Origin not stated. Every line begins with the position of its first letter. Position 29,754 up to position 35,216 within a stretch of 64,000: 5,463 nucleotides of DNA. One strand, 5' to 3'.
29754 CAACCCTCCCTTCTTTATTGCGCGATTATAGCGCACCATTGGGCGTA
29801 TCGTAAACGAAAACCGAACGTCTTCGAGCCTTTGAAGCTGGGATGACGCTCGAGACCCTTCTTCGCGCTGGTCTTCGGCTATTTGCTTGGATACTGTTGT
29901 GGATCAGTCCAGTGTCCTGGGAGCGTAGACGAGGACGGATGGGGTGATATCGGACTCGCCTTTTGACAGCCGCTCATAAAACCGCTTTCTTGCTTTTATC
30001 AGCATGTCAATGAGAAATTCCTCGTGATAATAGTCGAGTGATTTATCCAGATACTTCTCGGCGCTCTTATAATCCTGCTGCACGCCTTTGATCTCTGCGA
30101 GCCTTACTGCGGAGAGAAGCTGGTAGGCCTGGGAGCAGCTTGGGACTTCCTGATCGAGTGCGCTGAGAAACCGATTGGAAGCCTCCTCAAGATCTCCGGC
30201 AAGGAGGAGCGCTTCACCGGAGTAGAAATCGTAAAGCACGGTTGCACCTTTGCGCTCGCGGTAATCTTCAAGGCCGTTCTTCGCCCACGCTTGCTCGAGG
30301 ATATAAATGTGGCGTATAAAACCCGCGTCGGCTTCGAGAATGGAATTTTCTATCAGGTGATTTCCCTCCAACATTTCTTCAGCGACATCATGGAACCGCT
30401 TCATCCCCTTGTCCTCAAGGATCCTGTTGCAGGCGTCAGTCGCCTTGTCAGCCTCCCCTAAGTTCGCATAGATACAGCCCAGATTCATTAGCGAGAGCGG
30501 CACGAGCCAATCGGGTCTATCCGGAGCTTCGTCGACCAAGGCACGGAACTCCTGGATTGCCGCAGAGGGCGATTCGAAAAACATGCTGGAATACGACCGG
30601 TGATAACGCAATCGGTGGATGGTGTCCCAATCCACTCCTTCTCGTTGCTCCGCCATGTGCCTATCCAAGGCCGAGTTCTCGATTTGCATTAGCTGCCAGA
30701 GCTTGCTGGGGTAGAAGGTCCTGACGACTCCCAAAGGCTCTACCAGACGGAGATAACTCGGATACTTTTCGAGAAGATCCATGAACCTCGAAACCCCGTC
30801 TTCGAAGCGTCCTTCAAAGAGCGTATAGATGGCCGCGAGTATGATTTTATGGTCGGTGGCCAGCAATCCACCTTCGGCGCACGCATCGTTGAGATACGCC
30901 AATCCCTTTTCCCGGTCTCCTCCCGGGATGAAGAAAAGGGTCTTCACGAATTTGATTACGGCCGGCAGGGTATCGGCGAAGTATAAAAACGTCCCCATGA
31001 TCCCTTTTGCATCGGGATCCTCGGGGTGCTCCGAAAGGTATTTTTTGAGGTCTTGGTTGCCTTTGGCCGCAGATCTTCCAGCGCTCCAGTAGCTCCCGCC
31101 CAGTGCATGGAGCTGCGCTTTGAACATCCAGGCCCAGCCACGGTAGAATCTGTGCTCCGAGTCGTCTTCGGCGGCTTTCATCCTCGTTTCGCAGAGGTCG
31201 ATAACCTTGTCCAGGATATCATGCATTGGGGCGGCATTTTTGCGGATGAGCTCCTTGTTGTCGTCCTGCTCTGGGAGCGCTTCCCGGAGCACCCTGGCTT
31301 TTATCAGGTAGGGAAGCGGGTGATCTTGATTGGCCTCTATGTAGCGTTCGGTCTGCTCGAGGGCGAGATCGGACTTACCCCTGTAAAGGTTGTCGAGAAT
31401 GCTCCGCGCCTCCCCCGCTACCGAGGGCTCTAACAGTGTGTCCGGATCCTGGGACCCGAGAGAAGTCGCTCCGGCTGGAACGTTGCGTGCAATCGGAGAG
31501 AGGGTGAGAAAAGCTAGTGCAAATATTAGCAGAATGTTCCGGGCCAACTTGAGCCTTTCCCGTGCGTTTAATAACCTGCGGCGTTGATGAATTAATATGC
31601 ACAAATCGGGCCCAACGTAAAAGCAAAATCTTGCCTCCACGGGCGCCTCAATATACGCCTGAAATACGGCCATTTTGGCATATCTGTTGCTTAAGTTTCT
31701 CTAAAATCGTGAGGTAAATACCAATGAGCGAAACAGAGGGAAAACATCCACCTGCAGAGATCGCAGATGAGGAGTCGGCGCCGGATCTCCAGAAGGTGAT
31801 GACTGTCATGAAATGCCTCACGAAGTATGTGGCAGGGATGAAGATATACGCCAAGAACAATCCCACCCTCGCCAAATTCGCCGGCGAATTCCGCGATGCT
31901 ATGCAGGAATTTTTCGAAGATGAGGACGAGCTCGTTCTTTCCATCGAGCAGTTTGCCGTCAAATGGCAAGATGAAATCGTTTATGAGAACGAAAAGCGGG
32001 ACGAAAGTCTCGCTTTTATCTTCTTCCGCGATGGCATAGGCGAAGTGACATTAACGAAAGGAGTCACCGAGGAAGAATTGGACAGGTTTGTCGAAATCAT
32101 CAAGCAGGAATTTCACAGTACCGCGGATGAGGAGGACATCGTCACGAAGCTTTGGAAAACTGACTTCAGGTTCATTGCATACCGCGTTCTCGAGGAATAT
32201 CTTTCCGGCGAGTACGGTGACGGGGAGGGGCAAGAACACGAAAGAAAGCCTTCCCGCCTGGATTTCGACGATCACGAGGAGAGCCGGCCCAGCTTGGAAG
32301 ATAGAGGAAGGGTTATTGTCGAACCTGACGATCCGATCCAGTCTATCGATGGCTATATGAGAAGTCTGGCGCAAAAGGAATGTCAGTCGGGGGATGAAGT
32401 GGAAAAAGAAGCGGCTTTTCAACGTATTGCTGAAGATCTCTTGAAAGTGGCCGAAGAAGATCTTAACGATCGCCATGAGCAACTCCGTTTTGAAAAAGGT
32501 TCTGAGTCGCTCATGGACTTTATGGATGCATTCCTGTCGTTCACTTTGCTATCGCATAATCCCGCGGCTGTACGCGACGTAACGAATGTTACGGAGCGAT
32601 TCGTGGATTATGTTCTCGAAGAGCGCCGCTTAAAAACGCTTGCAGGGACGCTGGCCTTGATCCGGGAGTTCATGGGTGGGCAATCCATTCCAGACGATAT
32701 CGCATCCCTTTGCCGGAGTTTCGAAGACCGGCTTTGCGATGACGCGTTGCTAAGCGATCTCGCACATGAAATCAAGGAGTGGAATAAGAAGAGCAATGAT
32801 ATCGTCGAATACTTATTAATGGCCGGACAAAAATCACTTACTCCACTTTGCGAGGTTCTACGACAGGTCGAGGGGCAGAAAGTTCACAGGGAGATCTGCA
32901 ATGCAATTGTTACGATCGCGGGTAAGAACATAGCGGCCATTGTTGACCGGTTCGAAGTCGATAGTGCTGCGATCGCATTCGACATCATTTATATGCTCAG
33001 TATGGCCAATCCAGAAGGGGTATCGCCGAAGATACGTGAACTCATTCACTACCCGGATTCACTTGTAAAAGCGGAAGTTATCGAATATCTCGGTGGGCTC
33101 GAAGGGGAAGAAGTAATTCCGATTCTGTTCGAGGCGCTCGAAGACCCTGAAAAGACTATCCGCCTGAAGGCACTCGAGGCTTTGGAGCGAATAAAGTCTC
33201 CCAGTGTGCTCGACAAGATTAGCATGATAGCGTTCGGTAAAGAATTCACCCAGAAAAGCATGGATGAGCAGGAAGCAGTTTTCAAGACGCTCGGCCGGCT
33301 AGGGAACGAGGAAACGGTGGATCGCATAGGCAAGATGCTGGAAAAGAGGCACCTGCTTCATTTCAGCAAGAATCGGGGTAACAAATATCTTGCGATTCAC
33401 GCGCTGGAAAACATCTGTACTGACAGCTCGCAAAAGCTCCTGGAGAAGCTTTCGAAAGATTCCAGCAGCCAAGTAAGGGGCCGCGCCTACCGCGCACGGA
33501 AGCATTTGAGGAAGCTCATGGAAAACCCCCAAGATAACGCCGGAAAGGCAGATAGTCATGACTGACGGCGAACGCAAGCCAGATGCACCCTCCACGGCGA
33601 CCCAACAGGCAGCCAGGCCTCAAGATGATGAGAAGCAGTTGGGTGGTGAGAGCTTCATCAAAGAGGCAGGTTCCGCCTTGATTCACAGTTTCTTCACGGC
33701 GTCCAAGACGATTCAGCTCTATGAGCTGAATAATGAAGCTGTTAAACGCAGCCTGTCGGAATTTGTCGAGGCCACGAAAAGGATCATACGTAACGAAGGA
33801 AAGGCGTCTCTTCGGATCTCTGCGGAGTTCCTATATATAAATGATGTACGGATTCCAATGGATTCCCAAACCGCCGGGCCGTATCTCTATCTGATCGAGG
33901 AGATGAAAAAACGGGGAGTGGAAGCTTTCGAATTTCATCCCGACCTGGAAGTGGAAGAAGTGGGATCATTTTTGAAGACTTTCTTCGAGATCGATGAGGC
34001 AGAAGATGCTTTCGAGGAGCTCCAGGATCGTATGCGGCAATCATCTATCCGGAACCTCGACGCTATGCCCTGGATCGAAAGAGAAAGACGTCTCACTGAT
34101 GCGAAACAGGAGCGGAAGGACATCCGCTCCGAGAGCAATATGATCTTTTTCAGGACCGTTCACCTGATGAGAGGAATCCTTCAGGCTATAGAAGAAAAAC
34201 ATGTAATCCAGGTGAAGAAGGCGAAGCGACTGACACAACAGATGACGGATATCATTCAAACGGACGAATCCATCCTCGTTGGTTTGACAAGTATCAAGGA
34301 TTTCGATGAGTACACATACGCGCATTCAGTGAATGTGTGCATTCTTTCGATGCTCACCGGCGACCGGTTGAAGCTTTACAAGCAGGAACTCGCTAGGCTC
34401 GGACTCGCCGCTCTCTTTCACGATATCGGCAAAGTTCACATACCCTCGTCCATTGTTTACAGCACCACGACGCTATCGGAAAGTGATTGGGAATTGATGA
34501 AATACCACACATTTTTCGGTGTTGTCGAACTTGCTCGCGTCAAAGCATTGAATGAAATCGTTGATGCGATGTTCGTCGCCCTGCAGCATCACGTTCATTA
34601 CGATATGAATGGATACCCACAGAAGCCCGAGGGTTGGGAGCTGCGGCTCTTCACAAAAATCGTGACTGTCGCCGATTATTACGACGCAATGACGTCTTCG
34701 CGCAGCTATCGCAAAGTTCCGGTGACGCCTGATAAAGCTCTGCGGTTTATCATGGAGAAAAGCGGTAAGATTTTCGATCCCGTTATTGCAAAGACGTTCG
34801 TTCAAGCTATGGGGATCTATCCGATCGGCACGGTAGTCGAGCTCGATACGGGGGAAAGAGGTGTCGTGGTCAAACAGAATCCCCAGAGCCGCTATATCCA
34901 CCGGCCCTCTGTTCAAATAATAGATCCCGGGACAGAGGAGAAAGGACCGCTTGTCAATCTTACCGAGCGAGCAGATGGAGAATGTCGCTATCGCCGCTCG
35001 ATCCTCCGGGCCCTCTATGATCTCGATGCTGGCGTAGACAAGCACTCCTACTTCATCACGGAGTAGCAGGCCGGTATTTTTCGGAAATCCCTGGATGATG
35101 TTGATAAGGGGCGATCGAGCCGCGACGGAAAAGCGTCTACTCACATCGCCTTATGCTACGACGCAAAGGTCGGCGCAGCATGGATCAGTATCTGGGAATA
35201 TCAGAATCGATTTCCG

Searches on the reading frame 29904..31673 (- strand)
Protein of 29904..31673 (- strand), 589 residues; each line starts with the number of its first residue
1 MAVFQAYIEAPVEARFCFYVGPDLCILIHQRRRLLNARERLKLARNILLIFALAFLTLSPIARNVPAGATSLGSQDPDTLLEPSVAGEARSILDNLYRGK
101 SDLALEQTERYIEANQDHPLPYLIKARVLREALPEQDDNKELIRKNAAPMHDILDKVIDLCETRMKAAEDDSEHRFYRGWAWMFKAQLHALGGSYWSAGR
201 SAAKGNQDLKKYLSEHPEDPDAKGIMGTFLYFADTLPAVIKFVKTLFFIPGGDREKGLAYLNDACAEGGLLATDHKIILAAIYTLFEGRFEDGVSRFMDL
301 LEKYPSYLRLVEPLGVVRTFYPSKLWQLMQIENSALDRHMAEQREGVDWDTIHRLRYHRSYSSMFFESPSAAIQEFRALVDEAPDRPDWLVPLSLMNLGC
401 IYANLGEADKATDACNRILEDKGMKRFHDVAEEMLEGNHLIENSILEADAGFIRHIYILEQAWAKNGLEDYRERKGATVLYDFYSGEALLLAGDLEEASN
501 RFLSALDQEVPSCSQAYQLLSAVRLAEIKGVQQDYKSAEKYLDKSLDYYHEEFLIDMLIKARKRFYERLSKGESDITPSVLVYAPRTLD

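Call 11: search_protein_families(library=pfam, proteins=[window:29904-31673:-], max_evalue=0.001)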
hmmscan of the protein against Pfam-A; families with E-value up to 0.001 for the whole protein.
window:29904-31673:- (589 aa): 5 families
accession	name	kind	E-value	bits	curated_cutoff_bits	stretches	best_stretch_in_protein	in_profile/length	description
PF13428.12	TPR_14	-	3.1e-07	30.9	23.5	0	486-520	8-41/44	Tetratricopeptide repeat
PF14559.12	TPR_19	-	8.9e-05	23.2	25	0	369-423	7-56/68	Tetratricopeptide repeat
PF00515.34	TPR_1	-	0.00012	22.2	27.8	0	394-420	3-29/34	Tetratricopeptide repeat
PF07719.23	TPR_2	-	0.00021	21.6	27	0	394-420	3-29/34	Tetratricopeptide repeat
PF13432.12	TPR_16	-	0.00097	20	32.7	0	486-525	4-42/65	Tetratricopeptide repeat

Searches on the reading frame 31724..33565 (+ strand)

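Call 11: search_protein_families(library=pfam, proteins=[window:31724-33565:+], max_evalue=0.001)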
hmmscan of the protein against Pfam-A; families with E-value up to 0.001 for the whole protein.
window:31724-33565:+ (613 aa): 3 families
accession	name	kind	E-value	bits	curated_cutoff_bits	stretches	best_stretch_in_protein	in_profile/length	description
PF13646.12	HEAT_2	-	2.3e-16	60.3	27.7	1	438-499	5-67/88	HEAT repeats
PF02985.28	HEAT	-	8.1e-06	26.1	23.5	0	464-490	1-27/31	HEAT repeat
PF03130.22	HEAT_PBS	-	8.3e-06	26.3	20.9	0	448-474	1-27/27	PBS lyase HEAT-like repeat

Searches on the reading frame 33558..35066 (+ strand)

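Call 25: search_protein_families(library=ncbifam, proteins=[window:33558-35066:+], max_evalue=0.00001)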
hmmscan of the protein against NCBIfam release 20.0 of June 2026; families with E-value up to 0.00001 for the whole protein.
window:33558-35066:+ (502 aa): 1 family
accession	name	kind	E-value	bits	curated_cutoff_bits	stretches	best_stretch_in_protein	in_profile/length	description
NF053512.1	nitric_RR_NosR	exception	1e-18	67.6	400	1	249-418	188-354/422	response regulator c-di-GMP phosphodiesterase, NosR family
